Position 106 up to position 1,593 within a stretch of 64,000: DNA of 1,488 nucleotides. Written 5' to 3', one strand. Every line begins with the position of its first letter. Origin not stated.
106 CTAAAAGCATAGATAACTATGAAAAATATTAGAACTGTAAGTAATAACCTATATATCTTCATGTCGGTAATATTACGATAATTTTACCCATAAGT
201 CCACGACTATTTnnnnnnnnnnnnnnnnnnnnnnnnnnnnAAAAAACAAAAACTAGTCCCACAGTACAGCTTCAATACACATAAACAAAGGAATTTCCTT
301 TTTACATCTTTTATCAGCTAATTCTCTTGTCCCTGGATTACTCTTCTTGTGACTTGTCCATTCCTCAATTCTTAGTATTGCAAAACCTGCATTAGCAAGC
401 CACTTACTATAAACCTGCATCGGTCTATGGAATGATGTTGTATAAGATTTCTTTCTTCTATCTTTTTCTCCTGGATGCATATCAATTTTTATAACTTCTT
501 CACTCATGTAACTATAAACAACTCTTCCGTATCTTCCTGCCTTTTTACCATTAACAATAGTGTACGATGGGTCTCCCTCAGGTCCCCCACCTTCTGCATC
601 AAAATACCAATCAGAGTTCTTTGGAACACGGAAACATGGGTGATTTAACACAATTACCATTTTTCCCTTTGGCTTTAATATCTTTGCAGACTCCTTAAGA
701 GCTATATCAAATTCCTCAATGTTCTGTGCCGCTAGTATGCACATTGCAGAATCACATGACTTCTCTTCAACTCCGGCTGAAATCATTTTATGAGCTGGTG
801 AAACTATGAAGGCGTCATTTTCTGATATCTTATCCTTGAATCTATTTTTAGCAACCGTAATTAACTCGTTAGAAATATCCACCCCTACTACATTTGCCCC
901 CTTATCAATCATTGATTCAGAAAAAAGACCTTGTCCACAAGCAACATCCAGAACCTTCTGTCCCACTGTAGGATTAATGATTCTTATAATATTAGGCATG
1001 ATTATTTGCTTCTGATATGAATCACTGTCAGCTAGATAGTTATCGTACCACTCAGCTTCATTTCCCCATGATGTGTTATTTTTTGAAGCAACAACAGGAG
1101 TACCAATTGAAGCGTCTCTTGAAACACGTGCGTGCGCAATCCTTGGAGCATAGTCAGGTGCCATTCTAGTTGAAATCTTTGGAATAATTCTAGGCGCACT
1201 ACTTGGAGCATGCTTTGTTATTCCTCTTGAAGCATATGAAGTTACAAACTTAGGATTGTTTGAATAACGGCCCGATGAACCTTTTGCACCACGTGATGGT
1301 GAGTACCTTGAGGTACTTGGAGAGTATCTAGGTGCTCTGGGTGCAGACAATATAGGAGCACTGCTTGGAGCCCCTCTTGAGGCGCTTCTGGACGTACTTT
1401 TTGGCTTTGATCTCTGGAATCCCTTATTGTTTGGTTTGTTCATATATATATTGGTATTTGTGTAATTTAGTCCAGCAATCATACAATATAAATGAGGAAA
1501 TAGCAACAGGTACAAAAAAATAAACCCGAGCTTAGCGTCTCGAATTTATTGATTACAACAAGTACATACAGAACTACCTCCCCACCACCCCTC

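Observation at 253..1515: SAPR/YSPS-type low-complexity N-terminal extensions on two unrelated enzymes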

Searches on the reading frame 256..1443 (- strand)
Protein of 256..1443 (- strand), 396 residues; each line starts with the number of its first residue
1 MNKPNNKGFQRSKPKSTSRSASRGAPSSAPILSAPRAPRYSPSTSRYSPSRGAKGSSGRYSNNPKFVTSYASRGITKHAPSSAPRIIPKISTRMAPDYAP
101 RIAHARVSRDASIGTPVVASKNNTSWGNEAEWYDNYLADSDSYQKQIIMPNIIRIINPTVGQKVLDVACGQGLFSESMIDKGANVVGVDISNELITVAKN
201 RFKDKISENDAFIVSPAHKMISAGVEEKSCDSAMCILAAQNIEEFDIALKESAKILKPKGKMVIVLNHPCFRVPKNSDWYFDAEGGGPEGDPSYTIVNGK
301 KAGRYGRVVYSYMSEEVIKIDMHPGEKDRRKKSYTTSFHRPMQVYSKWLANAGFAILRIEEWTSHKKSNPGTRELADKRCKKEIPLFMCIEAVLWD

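Call 12: search_protein_families(library=pfam, proteins=[window:256-1443:-], max_evalue=0.01)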
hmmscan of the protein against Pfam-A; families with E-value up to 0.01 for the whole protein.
window:256-1443:- (396 aa): 13 families
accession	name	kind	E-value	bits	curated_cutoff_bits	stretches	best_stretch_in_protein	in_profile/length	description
PF08241.18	Methyltransf_11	-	3.1e-16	60.2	21.2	1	165-264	1-95/95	Methyltransferase domain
PF13847.12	Methyltransf_31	-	1.9e-15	57.2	27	1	161-264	4-109/145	Methyltransferase domain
PF13649.12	Methyltransf_25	-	2.7e-13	50.9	27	1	164-260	1-97/97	Methyltransferase domain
PF01209.24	Ubie_methyltran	-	1.1e-10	41.8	20.1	1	151-265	38-152/233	ubiE/COQ5 methyltransferase family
PF13489.12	Methyltransf_23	-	1.4e-09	38.3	27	1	152-265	13-117/164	Methyltransferase domain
PF08242.18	Methyltransf_12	-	1.5e-09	38.9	30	1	165-261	1-97/98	Methyltransferase domain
PF05175.20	MTS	-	4.4e-06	26.9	23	1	156-268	27-142/170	Methyltransferase small domain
PF02353.26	CMAS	-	1.5e-05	24.9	27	1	157-263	59-163/273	Mycolic acid cyclopropane synthetase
PF00398.26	RrnaAD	-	0.00092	18.8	24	1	146-204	16-74/263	Ribosomal RNA adenine dimethylase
PF05724.17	TPMT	-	0.0013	18.9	26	1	129-212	3-91/218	Thiopurine S-methyltransferase (TPMT)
PF01135.25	PCMT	-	0.005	17.1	20.3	1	156-216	69-132/210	Protein-L-isoaspartate(D-aspartate) O-methyltransferase (PCMT)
PF01728.25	FtsJ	-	0.0066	16.8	24.1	0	160-235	21-97/181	FtsJ-like methyltransferase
PF01795.25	Methyltransf_5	-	0.009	15.9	27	0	147-233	7-93/309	MraW methylase family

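Call 13: search_protein_families(library=ncbifam, proteins=[window:256-1443:-], max_evalue=0.01)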
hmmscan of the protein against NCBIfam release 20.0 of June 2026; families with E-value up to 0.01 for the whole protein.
window:256-1443:- (396 aa): 50 families (the best 25 are shown)
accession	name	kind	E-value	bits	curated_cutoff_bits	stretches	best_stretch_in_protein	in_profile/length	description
NF043040.1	corrin_prot_MT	hypoth_equivalog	4.6e-17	62.2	180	1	160-265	41-148/216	corrinoid protein-associated methyltransferase CpaM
TIGR01934.1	MenG_MenH_UbiE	subfamily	1.1e-15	57.5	158.35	1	152-265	31-142/223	ubiquinone/menaquinone biosynthesis methyltransferase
NF001244.0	PRK00216.1-5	equivalog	1.3e-14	54.1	216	1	152-265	40-154/236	bifunctional demethylmenaquinone methyltransferase/2-methoxy-6-polyprenyl-1,4-benzoquinol methylase UbiE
TIGR01983.1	UbiG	equivalog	2.3e-13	50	102.95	1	157-264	46-151/228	bifunctional 2-polyprenyl-6-hydroxyphenol methylase/3-demethylubiquinol 3-O-methyltransferase UbiG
TIGR02021.1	BchM-ChlM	equivalog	8.5e-13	48.2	158.9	1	146-215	38-110/218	magnesium protoporphyrin IX methyltransferase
NF001241.0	PRK00216.1-2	equivalog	7.7e-11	42.1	327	1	153-265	44-148/231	demethylmenaquinone methyltransferase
NF045667.1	MTase_DVU1556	equivalog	3.3e-10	39.8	155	1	153-363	15-169/213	DVU_1556 family methyltransferase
NF001243.0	PRK00216.1-4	equivalog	2.3e-09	36.9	235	1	149-265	36-152/237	demethylmenaquinone methyltransferase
TIGR02752.1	MenG_heptapren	equivalog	4.5e-09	36.2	419.85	1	150-265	35-150/231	demethylmenaquinone methyltransferase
NF001242.0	PRK00216.1-3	equivalog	7.6e-09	35.3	351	1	152-264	60-175/258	bifunctional demethylmenaquinone methyltransferase/2-methoxy-6-polyprenyl-1,4-benzoquinol methylase UbiE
NF041537.1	ArsM_AhpD_UU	exception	1.3e-08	34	510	1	160-265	76-181/345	arsenite methyltransferase/AhpD domain selenoprotein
NF041536.1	ArsM_DUF2284_UU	exception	1.6e-08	33.3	575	1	160-266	76-182/459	arsenite methyltransferase/DUF2284 domain selenoprotein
TIGR02072.1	BioC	equivalog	3.9e-08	33.4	184.95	1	159-262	33-130/244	malonyl-ACP O-methyltransferase BioC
NF008264.0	PRK11036.1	equivalog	5.9e-08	32.5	366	1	161-265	45-148/261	tRNA uridine 5-oxyacetic acid(34) methyltransferase CmoM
NF052510.1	methyltran_MpqE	exception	9e-08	31.8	335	1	153-265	39-152/234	methyl-plastoquinone biosynthesis methyltransferase MpqE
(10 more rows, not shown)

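Call 14: find_homologous_proteins(query=window:256-1443:-, max_evalue=0.00001)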
Query window:256-1443:- (396 aa): 272 proteins with E <= 0.00001 among 5100 candidates; the best 120 are listed.
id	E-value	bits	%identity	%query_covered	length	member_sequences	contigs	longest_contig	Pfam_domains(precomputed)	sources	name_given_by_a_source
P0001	3.9e-266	900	100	100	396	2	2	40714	PF13847.13,PF13489.13,PF02353.27,PF13649.13,PF01209.25,PF08241.19,PF08242.19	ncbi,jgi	ncbi:MAG: methyltransferase domain-containing protein [bacterium]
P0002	2.6e-189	647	74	99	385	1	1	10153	PF13847.13,PF13489.13,PF13649.13,PF01209.25,PF08241.19,PF08242.19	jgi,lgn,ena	-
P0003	2.1e-188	644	76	99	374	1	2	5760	PF13847.13,PF13489.13,PF02353.27,PF05175.21,PF13649.13,PF01209.25,PF08241.19,PF08242.19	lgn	-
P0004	2.6e-185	634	71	98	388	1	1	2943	PF13847.13,PF13489.13,PF13649.13,PF01209.25,PF08241.19,PF08242.19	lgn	-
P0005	6.7e-182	623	71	99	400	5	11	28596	PF13847.13,PF13489.13,PF02353.27,PF05175.21,PF13649.13,PF01209.25,PF08241.19,PF08242.19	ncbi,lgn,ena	-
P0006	8.9e-182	622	72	98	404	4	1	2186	PF13847.13,PF13489.13,PF02353.27,PF13649.13,PF01209.25,PF08241.19,PF08242.19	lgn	-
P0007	5.8e-178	610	70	98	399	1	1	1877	PF13847.13,PF13489.13,PF13649.13,PF01209.25,PF08241.19,PF08242.19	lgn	-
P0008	2.3e-176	605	72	98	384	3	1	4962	PF13847.13,PF13489.13,PF13649.13,PF01209.25,PF08241.19,PF08242.19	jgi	jgi:ubiquinone/menaquinone biosynthesis C-methylase UbiE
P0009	9.3e-171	586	69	98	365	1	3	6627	PF13847.13,PF13489.13,PF13649.13,PF01209.25,PF08241.19,PF08242.19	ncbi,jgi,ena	jgi:ubiquinone/menaquinone biosynthesis C-methylase UbiE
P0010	4.5e-168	577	78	82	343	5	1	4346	PF13847.13,PF13489.13,PF13649.13,PF01209.25,PF08241.19,PF08242.19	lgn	-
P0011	4.0e-167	574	78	80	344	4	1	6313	PF13847.13,PF13489.13,PF13649.13,PF01209.25,PF08241.19,PF08242.19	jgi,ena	jgi:ubiquinone/menaquinone biosynthesis C-methylase UbiE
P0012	1.5e-165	569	66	98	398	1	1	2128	PF13847.13,PF13489.13,PF13649.13,PF01209.25,PF08241.19,PF08242.19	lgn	-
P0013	1.4e-163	563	66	99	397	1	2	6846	PF13847.13,PF13489.13,PF13649.13,PF01209.25,PF08241.19,PF08242.19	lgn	-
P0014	3.1e-160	552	65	99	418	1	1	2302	PF13847.13,PF13489.13,PF05175.21,PF13649.13,PF01209.25,PF08241.19,PF08242.19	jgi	-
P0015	2.5e-158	545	77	78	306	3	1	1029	PF13847.13,PF13489.13,PF05175.21,PF13649.13,PF01209.25,PF08241.19,PF08242.19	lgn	-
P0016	8.9e-154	530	82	70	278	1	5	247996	PF13847.13,PF13489.13,PF02353.27,PF05175.21,PF13649.13,PF20922.4,PF01728.26,PF01209.25,PF08241.19,PF08242.19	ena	-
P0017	6.9e-153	527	63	100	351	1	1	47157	PF13847.13,PF13489.13,PF13649.13,PF01209.25,PF08241.19,PF08242.19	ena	-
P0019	3.6e-141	489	77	69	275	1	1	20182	PF13847.13,PF13489.13,PF13649.13,PF01209.25,PF08241.19,PF08242.19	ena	-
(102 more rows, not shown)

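Call 22: search_solved_structures(query=P0016, max_evalue=0.001)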
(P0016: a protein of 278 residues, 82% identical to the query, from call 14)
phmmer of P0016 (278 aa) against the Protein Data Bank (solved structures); distinct sequences matched with E-value up to 0.001: 38.
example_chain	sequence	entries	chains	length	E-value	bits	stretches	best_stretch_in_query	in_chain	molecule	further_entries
8rdl_A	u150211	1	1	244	1.7e-13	53.5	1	24-158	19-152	ToxA protein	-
5jdz_A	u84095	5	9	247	2.5e-11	46.5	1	24-157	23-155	Methyl transferase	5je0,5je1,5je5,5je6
5jdy_A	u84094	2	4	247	2.6e-11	46.4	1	24-157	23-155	Methyl transferase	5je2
5je3_A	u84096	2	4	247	2.6e-11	46.4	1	24-157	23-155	Methyl transferase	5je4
1ve3_A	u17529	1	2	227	6.3e-11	45.1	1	41-148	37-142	hypothetical protein PH0226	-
3bkw_A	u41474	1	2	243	2.5e-10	43.2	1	37-176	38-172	S-adenosylmethionine dependent methyltransferase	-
3g5l_A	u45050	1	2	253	8.3e-10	41.5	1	40-168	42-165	Putative S-adenosylmethionine dependent methyltransferase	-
4kdr_A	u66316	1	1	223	1.9e-07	33.7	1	42-148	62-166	3-demethylubiquinone-9 3-methyltransferase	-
5dpm_A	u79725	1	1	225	2e-07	33.7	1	42-148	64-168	Ubiquinone biosynthesis O-methyltransferase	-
9rfr_A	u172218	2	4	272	2.3e-07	33.4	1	42-178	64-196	Ubiquinone biosynthesis O-methyltransferase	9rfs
4kdc_A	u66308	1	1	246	2.9e-07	33.1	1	42-144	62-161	3-demethylubiquinone-9 3-methyltransferase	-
3dli_A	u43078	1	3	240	6.1e-07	32.1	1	13-104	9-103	methyltransferase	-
3sm3_A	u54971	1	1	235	9.4e-07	31.5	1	44-144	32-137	SAM-dependent methyltransferases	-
5wp5_A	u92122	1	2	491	1.4e-06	30.8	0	31-153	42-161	Phosphomethylethanolamine N-methyltransferase 2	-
3d2l_A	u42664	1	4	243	3.3e-06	29.7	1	16-241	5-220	SAM-dependent methyltransferase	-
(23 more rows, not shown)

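Call 33: find_encoding_contigs(protein=P0005, flank=10000, max_places=3)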
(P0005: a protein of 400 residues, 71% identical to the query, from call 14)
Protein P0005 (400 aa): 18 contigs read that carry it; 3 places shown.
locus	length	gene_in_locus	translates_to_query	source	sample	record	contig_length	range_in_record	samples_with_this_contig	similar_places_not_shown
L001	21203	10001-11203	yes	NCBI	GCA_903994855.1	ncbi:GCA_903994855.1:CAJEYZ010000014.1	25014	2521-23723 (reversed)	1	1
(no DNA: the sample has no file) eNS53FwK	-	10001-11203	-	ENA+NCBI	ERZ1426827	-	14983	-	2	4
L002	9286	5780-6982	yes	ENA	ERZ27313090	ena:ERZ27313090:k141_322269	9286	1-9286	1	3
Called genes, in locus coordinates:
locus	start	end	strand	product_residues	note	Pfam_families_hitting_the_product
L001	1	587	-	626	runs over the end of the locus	?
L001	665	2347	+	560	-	PF06418:CTP_synth_N, PF00117:GATase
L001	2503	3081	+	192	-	-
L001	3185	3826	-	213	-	PF14360:PAP2_C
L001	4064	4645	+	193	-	PF04542:Sigma70_r2, PF08281:Sigma70_r4_2, PF04545:Sigma70_r4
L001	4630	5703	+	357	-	-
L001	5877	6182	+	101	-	PF00581:Rhodanese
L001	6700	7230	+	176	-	PF00717:Peptidase_S24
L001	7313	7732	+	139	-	PF07681:DoxX (faint)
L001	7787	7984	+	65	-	-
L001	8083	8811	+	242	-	PF05656:DUF805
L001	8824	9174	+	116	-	-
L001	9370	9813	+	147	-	-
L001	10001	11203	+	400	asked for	PF01209:Ubie_methyltran, PF02353:CMAS (weak), PF05175:MTS (faint), PF13489:Methyltransf_23, PF13847:Methyltransf_31, PF08241:Methyltransf_11, PF08242:Methyltransf_12, PF13649:Methyltransf_25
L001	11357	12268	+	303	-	PF00188:CAP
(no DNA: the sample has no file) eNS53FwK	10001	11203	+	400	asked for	PF01209:Ubie_methyltran, PF02353:CMAS (weak), PF05175:MTS (faint), PF13489:Methyltransf_23, PF13847:Methyltransf_31, PF08241:Methyltransf_11, PF08242:Methyltransf_12, PF13649:Methyltransf_25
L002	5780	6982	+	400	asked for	PF01209:Ubie_methyltran, PF02353:CMAS (weak), PF05175:MTS (faint), PF13489:Methyltransf_23, PF13847:Methyltransf_31, PF08241:Methyltransf_11, PF08242:Methyltransf_12, PF13649:Methyltransf_25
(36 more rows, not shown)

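Call 34: find_encoding_contigs(protein=P0017, flank=10000, max_places=2)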
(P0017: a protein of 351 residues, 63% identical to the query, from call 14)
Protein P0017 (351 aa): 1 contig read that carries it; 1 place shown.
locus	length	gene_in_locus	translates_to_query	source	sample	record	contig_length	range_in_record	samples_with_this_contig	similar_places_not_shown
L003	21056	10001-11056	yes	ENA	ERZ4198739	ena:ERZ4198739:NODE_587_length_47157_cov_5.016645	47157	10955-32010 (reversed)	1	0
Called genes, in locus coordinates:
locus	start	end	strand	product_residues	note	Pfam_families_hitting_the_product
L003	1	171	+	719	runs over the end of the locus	-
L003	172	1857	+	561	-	PF03023:MurJ, PF13440:Polysacc_synt_3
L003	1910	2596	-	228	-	PF00085:Thioredoxin (faint), PF13098:Thioredoxin_2, PF13462:Thioredoxin_4, PF01323:DSBA (weak)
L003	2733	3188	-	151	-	-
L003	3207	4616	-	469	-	PF02518:HATPase_c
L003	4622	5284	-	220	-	PF00072:Response_reg, PF00486:Trans_reg_C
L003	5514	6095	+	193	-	PF04542:Sigma70_r2, PF08281:Sigma70_r4_2, PF04545:Sigma70_r4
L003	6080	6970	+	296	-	-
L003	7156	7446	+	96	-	PF00581:Rhodanese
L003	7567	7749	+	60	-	-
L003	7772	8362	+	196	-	PF00717:Peptidase_S24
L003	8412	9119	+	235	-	PF05656:DUF805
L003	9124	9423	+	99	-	-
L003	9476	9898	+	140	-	-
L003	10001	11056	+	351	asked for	PF01209:Ubie_methyltran, PF13489:Methyltransf_23, PF08241:Methyltransf_11, PF08242:Methyltransf_12, PF13649:Methyltransf_25, PF13847:Methyltransf_31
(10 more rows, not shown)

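Call 35: find_encoding_contigs(protein=P0002, flank=10000, max_places=1)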
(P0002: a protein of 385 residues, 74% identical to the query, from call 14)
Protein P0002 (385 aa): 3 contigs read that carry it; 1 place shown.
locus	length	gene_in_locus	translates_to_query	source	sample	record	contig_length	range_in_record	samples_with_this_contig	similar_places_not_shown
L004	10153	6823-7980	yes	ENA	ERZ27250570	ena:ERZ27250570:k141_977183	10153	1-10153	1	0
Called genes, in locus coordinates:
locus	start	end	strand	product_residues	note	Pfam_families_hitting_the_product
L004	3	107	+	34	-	?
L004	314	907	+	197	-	PF04542:Sigma70_r2, PF08281:Sigma70_r4_2, PF04545:Sigma70_r4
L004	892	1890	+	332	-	-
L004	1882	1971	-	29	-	-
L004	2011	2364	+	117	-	PF00581:Rhodanese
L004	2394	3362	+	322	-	-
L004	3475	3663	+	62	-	-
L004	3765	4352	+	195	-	PF00717:Peptidase_S24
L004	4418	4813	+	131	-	PF07681:DoxX (faint)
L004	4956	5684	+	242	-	PF05656:DUF805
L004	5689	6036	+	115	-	-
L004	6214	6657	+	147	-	-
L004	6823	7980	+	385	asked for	PF01209:Ubie_methyltran, PF13489:Methyltransf_23, PF08241:Methyltransf_11, PF08242:Methyltransf_12, PF13649:Methyltransf_25, PF13847:Methyltransf_31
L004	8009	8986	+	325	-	PF00188:CAP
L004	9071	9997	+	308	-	-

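Call 36: find_encoding_contigs(protein=P0013, flank=10000, max_places=1)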
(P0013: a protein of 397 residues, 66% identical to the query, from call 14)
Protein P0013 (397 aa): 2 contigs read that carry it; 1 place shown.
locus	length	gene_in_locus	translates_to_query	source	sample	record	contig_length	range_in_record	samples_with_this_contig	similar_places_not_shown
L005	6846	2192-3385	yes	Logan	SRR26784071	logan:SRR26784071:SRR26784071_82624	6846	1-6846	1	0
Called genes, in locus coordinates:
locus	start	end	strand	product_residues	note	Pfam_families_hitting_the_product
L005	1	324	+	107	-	?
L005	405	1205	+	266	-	PF05656:DUF805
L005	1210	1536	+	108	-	-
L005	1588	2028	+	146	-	-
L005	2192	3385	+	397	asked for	PF01209:Ubie_methyltran, PF13489:Methyltransf_23, PF13847:Methyltransf_31, PF08241:Methyltransf_11, PF08242:Methyltransf_12, PF13649:Methyltransf_25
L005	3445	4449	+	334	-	PF00188:CAP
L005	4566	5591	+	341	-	-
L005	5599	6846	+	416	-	?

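Call 48: predict_structure(alignment_id=A2)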
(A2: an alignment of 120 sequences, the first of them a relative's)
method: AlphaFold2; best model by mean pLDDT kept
length: 396 residues; sequences in the alignment: 120
mean_pLDDT: 78.2   pTM: 0.69
mean pLDDT of the five models: 78.2, 77.8, 77.5, 77.1, 77.1
residues with pLDDT >= 90: 217; 70-90: 53; 50-70: 32; < 50: 94
segments of 3 or more residues with pLDDT < 50: 1-24, 40-77, 87-95, 99-115, 117-119
pLDDT, mean of each block of 10 residues (from residue 1): 38 42 50 53 41 37 36 46 54 48 39 46 73 89 97 98 98 97 98 95 95 98 98 97 97 98 96 91 77 76 88 94 91 93 98 98 94 89 96 95
secondary structure, 60 per line:
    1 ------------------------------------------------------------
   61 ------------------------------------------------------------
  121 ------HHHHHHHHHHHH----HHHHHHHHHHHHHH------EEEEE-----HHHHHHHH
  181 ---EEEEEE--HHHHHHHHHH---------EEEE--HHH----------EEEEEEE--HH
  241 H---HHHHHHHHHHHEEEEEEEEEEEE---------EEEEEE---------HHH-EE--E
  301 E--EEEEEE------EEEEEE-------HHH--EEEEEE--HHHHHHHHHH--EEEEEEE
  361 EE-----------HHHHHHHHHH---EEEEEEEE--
elements in order: H127-138 H143-156 E163-167 H173-180 E184-189 H192-201 E211-214 E230-236 H245-255 E256-267 E277-282 E304-309 E316-321 E334-339 H342-351 E354-362 H374-383 E387-394

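Call 54: find_encoding_contigs(protein=P0016, flank=10000, max_places=1)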
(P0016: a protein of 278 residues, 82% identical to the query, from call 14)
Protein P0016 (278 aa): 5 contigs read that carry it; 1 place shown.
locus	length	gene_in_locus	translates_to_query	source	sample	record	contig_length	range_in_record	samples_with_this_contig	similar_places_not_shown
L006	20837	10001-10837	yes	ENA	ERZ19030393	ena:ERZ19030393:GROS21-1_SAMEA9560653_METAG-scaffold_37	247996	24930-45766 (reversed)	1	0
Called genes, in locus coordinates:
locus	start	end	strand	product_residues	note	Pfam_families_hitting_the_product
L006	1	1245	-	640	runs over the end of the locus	PF00122:E1-E2_ATPase, PF00702:Hydrolase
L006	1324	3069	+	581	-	PF06418:CTP_synth_N, PF00117:GATase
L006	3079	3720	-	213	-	PF14360:PAP2_C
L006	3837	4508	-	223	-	-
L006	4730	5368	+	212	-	PF04542:Sigma70_r2, PF08281:Sigma70_r4_2, PF04545:Sigma70_r4 (weak)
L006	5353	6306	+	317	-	-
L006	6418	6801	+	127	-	PF00581:Rhodanese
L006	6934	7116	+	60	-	-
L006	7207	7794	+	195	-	PF00717:Peptidase_S24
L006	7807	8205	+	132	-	PF07681:DoxX (faint)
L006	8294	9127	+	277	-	PF05656:DUF805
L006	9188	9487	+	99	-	-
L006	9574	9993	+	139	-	-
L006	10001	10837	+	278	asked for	PF01209:Ubie_methyltran, PF01728:FtsJ (weak), PF13489:Methyltransf_23, PF13847:Methyltransf_31, PF08241:Methyltransf_11, PF08242:Methyltransf_12, PF13649:Methyltransf_25, PF20922:Anamorsin_N (weak), +2 more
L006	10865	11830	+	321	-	PF00188:CAP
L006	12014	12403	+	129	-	-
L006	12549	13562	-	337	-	PF07690:MFS_1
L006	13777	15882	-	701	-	PF00753:Lactamase_B, PF12706:Lactamase_B_2 (weak), PF22505:RNase_J_b_CASP, PF17770:RNase_J_C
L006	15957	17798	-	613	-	PF00496:SBP_bac_5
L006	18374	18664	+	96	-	-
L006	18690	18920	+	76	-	PF07927:HicA_toxin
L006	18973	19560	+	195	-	PF04011:LemA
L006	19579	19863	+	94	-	-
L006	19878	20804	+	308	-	PF01435:Peptidase_M48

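Call 55: find_encoding_contigs(protein=P0019, flank=6000, max_places=1)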
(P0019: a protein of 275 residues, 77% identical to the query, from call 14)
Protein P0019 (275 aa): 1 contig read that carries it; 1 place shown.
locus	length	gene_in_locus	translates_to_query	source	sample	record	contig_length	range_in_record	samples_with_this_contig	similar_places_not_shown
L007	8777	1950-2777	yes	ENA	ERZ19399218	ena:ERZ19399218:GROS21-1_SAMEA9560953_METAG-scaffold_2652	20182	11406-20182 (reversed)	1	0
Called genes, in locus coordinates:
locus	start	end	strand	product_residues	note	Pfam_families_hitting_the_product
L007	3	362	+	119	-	?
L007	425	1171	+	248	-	PF05656:DUF805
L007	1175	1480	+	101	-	-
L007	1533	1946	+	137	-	-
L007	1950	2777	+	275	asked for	PF01209:Ubie_methyltran, PF13489:Methyltransf_23, PF13847:Methyltransf_31, PF08241:Methyltransf_11, PF08242:Methyltransf_12, PF13649:Methyltransf_25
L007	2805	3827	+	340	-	PF00188:CAP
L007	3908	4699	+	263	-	-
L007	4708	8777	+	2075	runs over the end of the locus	PF25852:DUF6242_C (faint)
